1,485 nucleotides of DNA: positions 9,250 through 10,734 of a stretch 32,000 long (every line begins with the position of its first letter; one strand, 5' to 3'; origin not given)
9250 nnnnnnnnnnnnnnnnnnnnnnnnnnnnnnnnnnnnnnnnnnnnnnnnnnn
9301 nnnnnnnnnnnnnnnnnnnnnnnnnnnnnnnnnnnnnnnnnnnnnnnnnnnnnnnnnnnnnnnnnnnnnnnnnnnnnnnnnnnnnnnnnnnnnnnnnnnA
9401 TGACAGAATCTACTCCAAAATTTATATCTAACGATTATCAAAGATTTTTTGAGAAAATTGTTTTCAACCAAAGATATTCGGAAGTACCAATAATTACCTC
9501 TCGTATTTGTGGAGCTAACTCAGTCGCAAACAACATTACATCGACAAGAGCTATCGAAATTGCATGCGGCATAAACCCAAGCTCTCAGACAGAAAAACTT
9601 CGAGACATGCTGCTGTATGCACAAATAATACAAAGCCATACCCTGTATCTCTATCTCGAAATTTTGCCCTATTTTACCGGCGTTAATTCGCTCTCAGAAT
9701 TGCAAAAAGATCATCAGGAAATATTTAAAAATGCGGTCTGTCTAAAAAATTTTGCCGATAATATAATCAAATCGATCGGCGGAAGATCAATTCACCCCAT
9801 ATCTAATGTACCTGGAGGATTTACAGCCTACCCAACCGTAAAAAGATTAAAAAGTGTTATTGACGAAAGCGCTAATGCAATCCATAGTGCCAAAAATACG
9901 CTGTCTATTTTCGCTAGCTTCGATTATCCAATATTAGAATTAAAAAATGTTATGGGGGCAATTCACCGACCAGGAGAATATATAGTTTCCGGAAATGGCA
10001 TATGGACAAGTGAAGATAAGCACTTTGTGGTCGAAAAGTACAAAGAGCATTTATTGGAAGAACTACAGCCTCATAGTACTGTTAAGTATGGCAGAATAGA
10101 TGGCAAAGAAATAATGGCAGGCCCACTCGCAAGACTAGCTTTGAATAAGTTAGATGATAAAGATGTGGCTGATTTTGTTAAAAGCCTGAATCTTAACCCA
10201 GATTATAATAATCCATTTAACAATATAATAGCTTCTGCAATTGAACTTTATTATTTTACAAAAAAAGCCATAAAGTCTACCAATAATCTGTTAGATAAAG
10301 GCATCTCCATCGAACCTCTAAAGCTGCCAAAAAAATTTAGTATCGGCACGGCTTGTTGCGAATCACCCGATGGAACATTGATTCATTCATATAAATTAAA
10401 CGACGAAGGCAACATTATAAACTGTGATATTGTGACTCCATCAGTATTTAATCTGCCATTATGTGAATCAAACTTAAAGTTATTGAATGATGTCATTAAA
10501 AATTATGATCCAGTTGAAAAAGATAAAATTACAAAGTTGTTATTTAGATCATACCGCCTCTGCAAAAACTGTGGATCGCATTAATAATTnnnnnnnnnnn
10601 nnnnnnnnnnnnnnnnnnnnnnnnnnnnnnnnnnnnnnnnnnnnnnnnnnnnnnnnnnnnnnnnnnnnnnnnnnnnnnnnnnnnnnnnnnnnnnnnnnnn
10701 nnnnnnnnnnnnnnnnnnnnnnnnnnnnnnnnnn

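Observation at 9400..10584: Hydrogenase large-subunit homologue with a dismantled Ni-Fe site inside an otherwise intact group-3b-type operon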

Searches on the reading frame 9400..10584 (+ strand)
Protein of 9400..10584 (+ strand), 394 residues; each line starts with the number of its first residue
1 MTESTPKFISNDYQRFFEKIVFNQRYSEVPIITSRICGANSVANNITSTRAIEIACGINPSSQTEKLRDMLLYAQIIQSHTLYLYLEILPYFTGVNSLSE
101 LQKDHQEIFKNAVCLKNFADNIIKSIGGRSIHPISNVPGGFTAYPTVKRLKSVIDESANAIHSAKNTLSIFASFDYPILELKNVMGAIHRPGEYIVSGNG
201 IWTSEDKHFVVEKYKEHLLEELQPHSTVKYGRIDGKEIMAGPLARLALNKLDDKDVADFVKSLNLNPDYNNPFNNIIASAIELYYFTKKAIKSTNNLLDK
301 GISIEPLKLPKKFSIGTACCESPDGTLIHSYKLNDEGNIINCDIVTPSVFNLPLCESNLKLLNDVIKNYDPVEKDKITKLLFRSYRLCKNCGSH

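Call 3: search_protein_families(library=pfam, proteins=[window:9400-10584:+], max_evalue=0.01)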
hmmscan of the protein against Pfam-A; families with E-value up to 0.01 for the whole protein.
window:9400-10584:+ (394 aa): 1 family
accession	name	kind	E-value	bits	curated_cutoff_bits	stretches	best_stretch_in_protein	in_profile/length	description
PF00374.24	NiFeSe_Hases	-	2.4e-17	63.5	25.8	2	15-91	1-78/508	Nickel-dependent hydrogenase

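Call 4: search_solved_structures(query=window:9400-10581:+, max_evalue=0.01, show_alignments=3)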
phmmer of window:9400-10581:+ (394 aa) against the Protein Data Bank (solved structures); distinct sequences matched with E-value up to 0.01: 53.
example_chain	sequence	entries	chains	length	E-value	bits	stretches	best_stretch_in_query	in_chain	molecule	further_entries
5yxy_A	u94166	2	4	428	4.3e-49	171.3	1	14-394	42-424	Cytosolic NiFe-hydrogenase, alpha subunit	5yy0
9e1j_B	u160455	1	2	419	6.1e-47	164.2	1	14-394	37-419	Sulfhydrogenase 1 subunit alpha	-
9e15_B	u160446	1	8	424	6.4e-47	164.1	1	14-394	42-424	Sulfhydrogenase 1 subunit alpha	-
9nez_D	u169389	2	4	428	6.6e-47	164.1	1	14-394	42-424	Sulfhydrogenase 1 subunit alpha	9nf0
5odc_F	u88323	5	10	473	1.2e-27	100.7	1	15-394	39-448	Methyl-viologen reducing hydrogenase subunit A | Methyl-viologen reducing hydrogenase, subunit A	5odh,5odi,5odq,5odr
9sw2_F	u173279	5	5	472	6.5e-25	91.7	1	15-394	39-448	F420-non-reducing hydrogenase subunit A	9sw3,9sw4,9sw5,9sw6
9sfi_g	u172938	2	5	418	1.5e-24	90.5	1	15-364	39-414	Coenzyme F420-reducing hydrogenase, alpha subunit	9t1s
7t2r_D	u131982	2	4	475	1e-22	84.4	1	13-394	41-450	NiFe hydrogenase large subunit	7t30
5xf9_D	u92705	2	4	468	1.1e-16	64.7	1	15-142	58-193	NAD-reducing hydrogenase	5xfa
6qgr_A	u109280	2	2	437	6.1e-14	55.6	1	15-142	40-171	Coenzyme F420 hydrogenase subunit alpha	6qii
6qgt_A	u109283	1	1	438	6.1e-14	55.6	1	15-142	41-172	F420-reducing hydrogenase, subunit alpha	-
9r51_A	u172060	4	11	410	3.7e-11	46.4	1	12-143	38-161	F420-reducing [NiFe]-hydrogenase from Methanothermococcus thermolithotrophicus subunit alp | F420-reducing [NiFe]-hydrogenase from Methanothermococcus thermolit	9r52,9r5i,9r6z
5jsu_B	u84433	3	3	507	2.1e-08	37.3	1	10-150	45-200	Periplasmic [NiFeSe] hydrogenase, large subunit, selenocysteine-containing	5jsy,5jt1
6z8m_B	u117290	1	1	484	2.3e-08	37.2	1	10-150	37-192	Periplasmic [NiFeSe] hydrogenase, large subunit, selenocysteine-containing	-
3ze6_B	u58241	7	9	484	2.3e-08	37.2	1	10-150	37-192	PERIPLASMIC [NIFESE] HYDROGENASE, LARGE SUBUNIT, SELENOCYS SELENOCYSTEINE-CONTAINING | PERIPLASMIC [NIFESE] HYDROGENASE, LARGE SUBUNIT, SELENOCYSTEINE-CONTAININ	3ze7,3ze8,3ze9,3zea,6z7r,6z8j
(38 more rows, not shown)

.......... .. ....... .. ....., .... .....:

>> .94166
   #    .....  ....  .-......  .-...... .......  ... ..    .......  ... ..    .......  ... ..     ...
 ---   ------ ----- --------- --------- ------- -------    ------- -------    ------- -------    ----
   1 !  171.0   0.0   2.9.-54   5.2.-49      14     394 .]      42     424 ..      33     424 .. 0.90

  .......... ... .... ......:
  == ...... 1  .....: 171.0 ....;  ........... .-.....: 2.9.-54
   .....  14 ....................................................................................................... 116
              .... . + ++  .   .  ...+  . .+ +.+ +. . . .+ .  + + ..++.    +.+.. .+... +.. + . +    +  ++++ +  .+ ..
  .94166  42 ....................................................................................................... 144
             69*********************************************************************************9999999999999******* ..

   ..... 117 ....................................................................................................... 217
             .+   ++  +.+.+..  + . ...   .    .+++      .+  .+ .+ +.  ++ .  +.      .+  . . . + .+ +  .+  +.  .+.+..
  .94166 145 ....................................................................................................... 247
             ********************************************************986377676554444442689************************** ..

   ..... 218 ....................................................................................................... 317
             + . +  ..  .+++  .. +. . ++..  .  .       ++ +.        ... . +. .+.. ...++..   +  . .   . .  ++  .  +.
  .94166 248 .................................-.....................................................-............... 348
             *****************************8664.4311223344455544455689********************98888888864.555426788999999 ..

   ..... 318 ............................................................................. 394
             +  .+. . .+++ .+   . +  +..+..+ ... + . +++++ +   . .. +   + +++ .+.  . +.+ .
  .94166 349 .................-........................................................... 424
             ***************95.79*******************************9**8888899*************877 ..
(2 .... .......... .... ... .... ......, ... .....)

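Call 6: find_homologous_proteins(query=window:9400-10581:+, max_evalue=1e-10)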
Query window:9400-10581:+ (394 aa): 153 proteins with E <= 1e-10 among 2417 candidates; the best 120 are listed.
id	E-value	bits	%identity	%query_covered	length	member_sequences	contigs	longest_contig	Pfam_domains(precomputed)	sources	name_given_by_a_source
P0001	5.0e-263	890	100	100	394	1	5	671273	PF00374.25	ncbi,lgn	-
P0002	1.5e-164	566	61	100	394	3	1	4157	PF00374.25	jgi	jgi:sulfhydrogenase subunit alpha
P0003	1.6e-143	497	56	99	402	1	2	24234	PF00374.25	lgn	-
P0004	5.9e-108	380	44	98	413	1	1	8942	PF00374.25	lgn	-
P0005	8.5e-108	379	46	98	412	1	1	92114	PF00374.25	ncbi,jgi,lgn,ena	ncbi:MAG: Ni/Fe hydrogenase subunit alpha [Patescibacteria group bacterium]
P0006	1.4e-107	379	46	98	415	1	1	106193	PF00374.25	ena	-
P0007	1.2e-104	369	44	98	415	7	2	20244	PF00374.25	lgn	-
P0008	2.2e-104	368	43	98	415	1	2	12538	PF00374.25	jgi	jgi:sulfhydrogenase subunit alpha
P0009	4.9e-104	367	45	98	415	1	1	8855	PF00374.25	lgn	-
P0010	1.5e-102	362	45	98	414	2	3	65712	PF00374.25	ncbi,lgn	-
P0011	5.8e-102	360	44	98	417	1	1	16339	PF00374.25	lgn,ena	-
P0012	7.2e-100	353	43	98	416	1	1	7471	PF00374.25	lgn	-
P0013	8.0e-100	353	44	97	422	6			PF00374.25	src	-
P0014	4.5e-99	351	42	98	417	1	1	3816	PF00374.25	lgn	-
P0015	1.6e-98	349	44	98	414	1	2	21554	PF00374.25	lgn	-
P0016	1.2e-97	346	44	98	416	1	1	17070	PF00374.25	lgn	-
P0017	8.2e-97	343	43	98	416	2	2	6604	PF00374.25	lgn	-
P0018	1.5e-94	336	43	98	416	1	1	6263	PF00374.25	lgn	-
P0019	1.3e-93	333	43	98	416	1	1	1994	PF00374.25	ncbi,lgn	-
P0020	1.7e-92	329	42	98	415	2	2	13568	PF00374.25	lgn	-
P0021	4.1e-85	305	39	98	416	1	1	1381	PF00374.25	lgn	-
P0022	2.0e-56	210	35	99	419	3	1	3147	PF00374.25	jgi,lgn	-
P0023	1.0e-54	205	34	96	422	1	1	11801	PF00374.25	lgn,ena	-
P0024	4.2e-54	203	32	96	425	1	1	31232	PF00374.25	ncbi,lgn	-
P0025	1.2e-52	198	31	100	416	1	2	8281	PF00374.25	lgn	-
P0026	2.3e-52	197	35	96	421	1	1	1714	PF00374.25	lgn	-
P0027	1.3e-50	191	32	96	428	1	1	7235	PF00374.25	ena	-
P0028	6.2e-50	189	33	96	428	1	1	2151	PF00374.25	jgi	jgi:coenzyme F420-reducing hydrogenase alpha subunit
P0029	1.1e-49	188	34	96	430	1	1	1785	PF00374.25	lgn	-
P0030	1.5e-49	188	32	96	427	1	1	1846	PF00374.25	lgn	-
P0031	5.5e-49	186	34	96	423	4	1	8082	PF00374.25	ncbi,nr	ncbi:Ni/Fe hydrogenase subunit alpha [bacterium]|nr:Ni/Fe hydrogenase subunit alpha [bacterium]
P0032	6.5e-48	182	32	96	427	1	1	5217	PF00374.25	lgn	-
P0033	3.2e-47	180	31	96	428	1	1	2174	PF00374.25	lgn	-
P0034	1.7e-46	178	31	96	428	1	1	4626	PF00374.25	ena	-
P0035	1.5e-45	175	30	96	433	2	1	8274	PF00374.25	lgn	-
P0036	2.0e-45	174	30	96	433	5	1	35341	PF00374.25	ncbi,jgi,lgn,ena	jgi:coenzyme F420-reducing hydrogenase alpha subunit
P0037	3.9e-45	173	30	96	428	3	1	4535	PF00374.25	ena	-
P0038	4.4e-45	173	30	96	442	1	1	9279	PF00374.25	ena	-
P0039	5.2e-45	173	31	96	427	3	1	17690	PF00374.25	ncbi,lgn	-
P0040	5.5e-45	173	30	96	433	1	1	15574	PF00374.25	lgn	-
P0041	6.6e-45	172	29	96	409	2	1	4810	PF00374.25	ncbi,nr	ncbi:MAG TPA: Ni/Fe hydrogenase subunit alpha, partial [Pyrinomonadaceae bacterium]|nr:Ni/Fe hydroge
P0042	1.8e-44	171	33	96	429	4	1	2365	PF00374.25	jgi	jgi:sulfhydrogenase subunit alpha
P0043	1.8e-44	171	30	96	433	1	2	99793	PF00374.25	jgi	jgi:sulfhydrogenase subunit alpha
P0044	3.1e-44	170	31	96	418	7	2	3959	PF00374.25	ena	-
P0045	7.6e-44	169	31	96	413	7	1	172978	PF00374.25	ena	-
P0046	1.4e-43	168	32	96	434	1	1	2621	PF00374.25,PF27537.1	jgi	-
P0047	3.4e-43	167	29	96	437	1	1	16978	PF00374.25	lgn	-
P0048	3.8e-43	167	30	96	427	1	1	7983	PF00374.25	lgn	-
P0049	7.9e-43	166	33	96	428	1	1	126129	PF00374.25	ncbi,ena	-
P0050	1.1e-42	165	29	96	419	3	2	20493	PF00374.25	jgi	-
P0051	1.7e-42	164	30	96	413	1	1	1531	PF00374.25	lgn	-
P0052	2.9e-42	164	28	96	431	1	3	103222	PF00374.25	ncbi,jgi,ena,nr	ncbi:MAG TPA: Ni/Fe hydrogenase subunit alpha [Silvibacterium sp.]|nr:Ni/Fe hydrogenase subunit alph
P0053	4.6e-42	163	30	96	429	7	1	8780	PF00374.25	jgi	jgi:sulfhydrogenase subunit alpha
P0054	5.3e-42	163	29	96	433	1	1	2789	PF00374.25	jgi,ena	-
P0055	5.6e-42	163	29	96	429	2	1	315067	PF00374.25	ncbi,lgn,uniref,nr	ncbi:Ni/Fe hydrogenase subunit alpha [Tropicimonas sediminicola]|uniref:Coenzyme F420-reducing hydro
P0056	8.2e-42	162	30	96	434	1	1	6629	PF00374.25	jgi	jgi:coenzyme F420-reducing hydrogenase alpha subunit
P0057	9.3e-42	162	28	98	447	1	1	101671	PF00374.25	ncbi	-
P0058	1.2e-41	162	29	96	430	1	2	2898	PF00374.25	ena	-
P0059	1.3e-41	162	29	96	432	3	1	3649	PF00374.25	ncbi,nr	ncbi:MAG: nickel-dependent hydrogenase large subunit [Pseudomonadota bacterium]|nr:nickel-dependent 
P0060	1.8e-41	161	29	96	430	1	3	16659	PF00374.25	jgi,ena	-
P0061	2.3e-41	161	31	96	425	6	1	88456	PF00374.25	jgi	-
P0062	2.3e-41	161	30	96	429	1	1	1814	PF00374.25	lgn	-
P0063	2.5e-41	161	28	96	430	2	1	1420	PF00374.25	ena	-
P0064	2.5e-41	161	28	98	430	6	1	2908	PF00374.25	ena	-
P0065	4.3e-41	160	31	96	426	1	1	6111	PF00374.25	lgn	-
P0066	5.9e-41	159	29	96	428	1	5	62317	PF00374.25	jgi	jgi:sulfhydrogenase subunit alpha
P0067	6.5e-41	159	28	98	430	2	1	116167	PF00374.25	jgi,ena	-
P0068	2.3e-40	157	29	96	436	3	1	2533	PF00374.25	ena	-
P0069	4.7e-40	156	29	96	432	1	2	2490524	PF00374.25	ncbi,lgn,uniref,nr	ncbi:Ni/Fe hydrogenase subunit alpha [Thiohalophilus sp.]|uniref:Ni/Fe hydrogenase subunit alpha n=1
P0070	7.8e-40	156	28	96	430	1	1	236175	PF00374.25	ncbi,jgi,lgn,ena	jgi:coenzyme F420-reducing hydrogenase alpha subunit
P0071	1.0e-39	155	28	96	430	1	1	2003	PF00374.25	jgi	jgi:sulfhydrogenase subunit alpha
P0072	1.2e-39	155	29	96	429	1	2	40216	PF00374.25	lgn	-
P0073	3.8e-39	153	30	96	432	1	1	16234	PF00374.25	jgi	jgi:sulfhydrogenase subunit alpha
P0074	8.1e-39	152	28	96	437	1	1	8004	PF00374.25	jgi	-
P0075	1.9e-38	151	27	96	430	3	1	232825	PF00374.25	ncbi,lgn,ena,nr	ncbi:MAG: Ni/Fe hydrogenase subunit alpha [Gammaproteobacteria bacterium]|nr:Ni/Fe hydrogenase subun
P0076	2.3e-38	151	28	96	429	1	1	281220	PF00374.25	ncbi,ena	-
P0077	2.5e-37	147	32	97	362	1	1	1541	PF00374.25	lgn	-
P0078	3.6e-37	147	27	98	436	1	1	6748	PF00374.25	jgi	jgi:coenzyme F420-reducing hydrogenase alpha subunit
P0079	3.6e-37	147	27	98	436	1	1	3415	PF00374.25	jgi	jgi:coenzyme F420-reducing hydrogenase alpha subunit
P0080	5.2e-37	146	29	96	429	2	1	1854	PF00374.25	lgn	-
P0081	1.1e-36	145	28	96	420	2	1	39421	PF00374.25,PF27537.1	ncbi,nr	ncbi:MAG: Ni/Fe hydrogenase subunit alpha [Spirochaetia bacterium]|nr:Ni/Fe hydrogenase subunit alph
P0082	1.2e-36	145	26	96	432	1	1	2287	PF00374.25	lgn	-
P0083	1.7e-36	145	29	96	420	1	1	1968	PF00374.25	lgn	-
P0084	1.8e-36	145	28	96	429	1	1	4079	PF00374.25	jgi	jgi:coenzyme F420-reducing hydrogenase alpha subunit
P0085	4.6e-36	143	29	96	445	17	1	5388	PF00374.25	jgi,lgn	jgi:coenzyme F420-reducing hydrogenase alpha subunit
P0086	6.3e-36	143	29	96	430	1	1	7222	PF00374.25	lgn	-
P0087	8.7e-36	142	32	82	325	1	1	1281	PF00374.25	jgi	-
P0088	9.8e-36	142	30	96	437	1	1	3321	PF00374.25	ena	-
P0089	3.1e-35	141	28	96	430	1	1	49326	PF00374.25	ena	-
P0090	4.8e-35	140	27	96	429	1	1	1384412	PF00374.25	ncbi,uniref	ncbi:Ni/Fe hydrogenase subunit alpha [Palleronia sp. KMU-117]|uniref:Ni/Fe hydrogenase subunit alpha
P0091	1.5e-34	138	32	96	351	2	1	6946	PF00374.25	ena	-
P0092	2.0e-34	138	32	96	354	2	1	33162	PF00374.25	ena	-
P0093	3.0e-34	137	32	96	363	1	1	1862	PF00374.25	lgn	-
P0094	5.1e-34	137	33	96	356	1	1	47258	PF00374.25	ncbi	ncbi:MAG: nickel-dependent hydrogenase large subunit [bacterium]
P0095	2.3e-33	134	32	96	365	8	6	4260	PF00374.25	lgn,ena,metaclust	metaclust:\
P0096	5.5e-33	133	33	96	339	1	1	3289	PF00374.25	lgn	-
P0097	1.6e-32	132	27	96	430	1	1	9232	PF00374.25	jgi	-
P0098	2.6e-32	131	32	96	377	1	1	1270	PF00374.25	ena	-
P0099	7.8e-32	129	30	65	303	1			PF00374.25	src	-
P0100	8.5e-32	129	28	96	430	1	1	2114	PF00374.25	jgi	jgi:coenzyme F420-reducing hydrogenase alpha subunit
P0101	9.0e-32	129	30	71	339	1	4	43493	PF00374.25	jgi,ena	-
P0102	1.6e-31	128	27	96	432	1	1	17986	PF00374.25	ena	-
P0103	2.1e-30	125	27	96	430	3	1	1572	PF00374.25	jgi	jgi:coenzyme F420-reducing hydrogenase alpha subunit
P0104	5.1e-28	117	27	96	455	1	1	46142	PF00374.25,PF27537.1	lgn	-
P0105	7.7e-28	116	26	96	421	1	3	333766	PF00374.25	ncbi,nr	ncbi:MAG: nickel-dependent hydrogenase large subunit [Sulfolobales archaeon]|nr:nickel-dependent hyd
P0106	3.1e-19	88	28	98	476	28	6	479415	PF00374.25,PF27537.1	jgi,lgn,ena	jgi:NAD-reducing hydrogenase large subunit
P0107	2.0e-18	85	25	96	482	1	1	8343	PF00374.25,PF27537.1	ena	-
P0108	8.6e-18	83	24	97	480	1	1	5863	PF00374.25,PF27537.1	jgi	-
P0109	2.7e-17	82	25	84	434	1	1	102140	PF00374.25,PF27537.1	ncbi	-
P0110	2.7e-17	81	25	86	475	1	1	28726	PF00374.25,PF27537.1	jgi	jgi:NAD-reducing hydrogenase large subunit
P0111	3.6e-17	81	25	96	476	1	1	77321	PF00374.25,PF27537.1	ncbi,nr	ncbi:MAG: Ni/Fe hydrogenase subunit alpha [Verrucomicrobiae bacterium]|nr:Ni/Fe hydrogenase subunit 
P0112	1.0e-16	80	25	96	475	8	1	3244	PF00374.25,PF27537.1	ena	-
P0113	1.6e-16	79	27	98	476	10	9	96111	PF00374.25,PF27537.1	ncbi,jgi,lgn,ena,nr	ncbi:MAG: Ni/Fe hydrogenase subunit alpha [Thermoproteota archaeon]|nr:Ni/Fe hydrogenase subunit alp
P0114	2.7e-16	78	25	96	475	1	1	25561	PF00374.25,PF27537.1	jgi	jgi:NAD-reducing hydrogenase large subunit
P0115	3.5e-16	78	25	96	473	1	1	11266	PF00374.25,PF27537.1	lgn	-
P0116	5.2e-16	77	23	96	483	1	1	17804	PF00374.25,PF27537.1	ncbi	-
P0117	6.7e-16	77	24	99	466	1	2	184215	PF00374.25,PF27537.1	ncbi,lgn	-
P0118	1.3e-15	76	25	96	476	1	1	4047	PF00374.25,PF27537.1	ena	-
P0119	2.8e-15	75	26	96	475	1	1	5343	PF00374.25,PF27537.1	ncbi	-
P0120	3.0e-15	75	26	96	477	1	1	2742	PF00374.25,PF27537.1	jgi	jgi:NAD-reducing hydrogenase large subunit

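Call 8: find_encoding_contigs(protein=P0001, flank=10000, max_places=5)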
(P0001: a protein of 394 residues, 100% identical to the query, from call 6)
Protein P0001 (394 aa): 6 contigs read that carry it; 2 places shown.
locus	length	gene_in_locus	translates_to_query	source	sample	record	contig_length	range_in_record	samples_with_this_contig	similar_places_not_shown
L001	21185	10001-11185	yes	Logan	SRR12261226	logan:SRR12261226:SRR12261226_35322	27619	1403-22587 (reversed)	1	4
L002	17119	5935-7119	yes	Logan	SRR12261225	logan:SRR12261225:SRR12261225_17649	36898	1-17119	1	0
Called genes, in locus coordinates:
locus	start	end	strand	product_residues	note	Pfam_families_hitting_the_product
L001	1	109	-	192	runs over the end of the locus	PF00574:CLP_protease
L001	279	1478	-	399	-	PF05697:Trigger_N, PF00254:FKBP_C, PF05698:Trigger_C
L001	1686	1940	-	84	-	-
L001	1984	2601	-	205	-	-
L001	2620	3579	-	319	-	PF00294:PfkB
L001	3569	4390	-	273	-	PF01116:F_bP_aldolase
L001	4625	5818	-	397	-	-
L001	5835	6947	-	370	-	PF00162:PGK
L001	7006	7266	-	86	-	-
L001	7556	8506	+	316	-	PF13187:Fer4_9 (faint), PF13484:Fer4_16 (faint), PF13534:Fer4_17 (faint), PF14697:Fer4_21 (faint), PF25160:LdpA_Fe-S-bd (faint), PF13237:Fer4_10 (faint), PF00037:Fer4 (faint), PF17179:Fer4_22, +2 more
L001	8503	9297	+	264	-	PF00970:FAD_binding_6 (weak), PF00175:NAD_binding_1, PF10418:DHODB_Fe-S_bind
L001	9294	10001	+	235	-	PF01058:Oxidored_q6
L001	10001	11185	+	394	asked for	PF00374:NiFeSe_Hases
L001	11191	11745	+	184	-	PF01569:PAP2, PF14378:PAP2_3 (weak)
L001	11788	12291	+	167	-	-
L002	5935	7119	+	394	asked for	PF00374:NiFeSe_Hases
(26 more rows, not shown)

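Call 9: find_encoding_contigs(protein=P0002, flank=10000, max_places=4)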
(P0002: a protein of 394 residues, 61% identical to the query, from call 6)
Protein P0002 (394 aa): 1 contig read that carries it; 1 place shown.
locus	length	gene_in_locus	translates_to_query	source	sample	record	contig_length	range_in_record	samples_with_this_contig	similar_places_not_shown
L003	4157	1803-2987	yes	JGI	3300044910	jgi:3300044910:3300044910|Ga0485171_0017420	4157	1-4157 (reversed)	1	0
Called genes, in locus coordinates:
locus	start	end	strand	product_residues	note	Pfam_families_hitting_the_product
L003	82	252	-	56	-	-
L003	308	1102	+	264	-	PF00970:FAD_binding_6 (weak), PF00175:NAD_binding_1, PF10418:DHODB_Fe-S_bind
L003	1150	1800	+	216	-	PF01058:Oxidored_q6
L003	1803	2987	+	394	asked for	PF00374:NiFeSe_Hases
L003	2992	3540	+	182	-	PF01569:PAP2, PF14378:PAP2_3 (weak)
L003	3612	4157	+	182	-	?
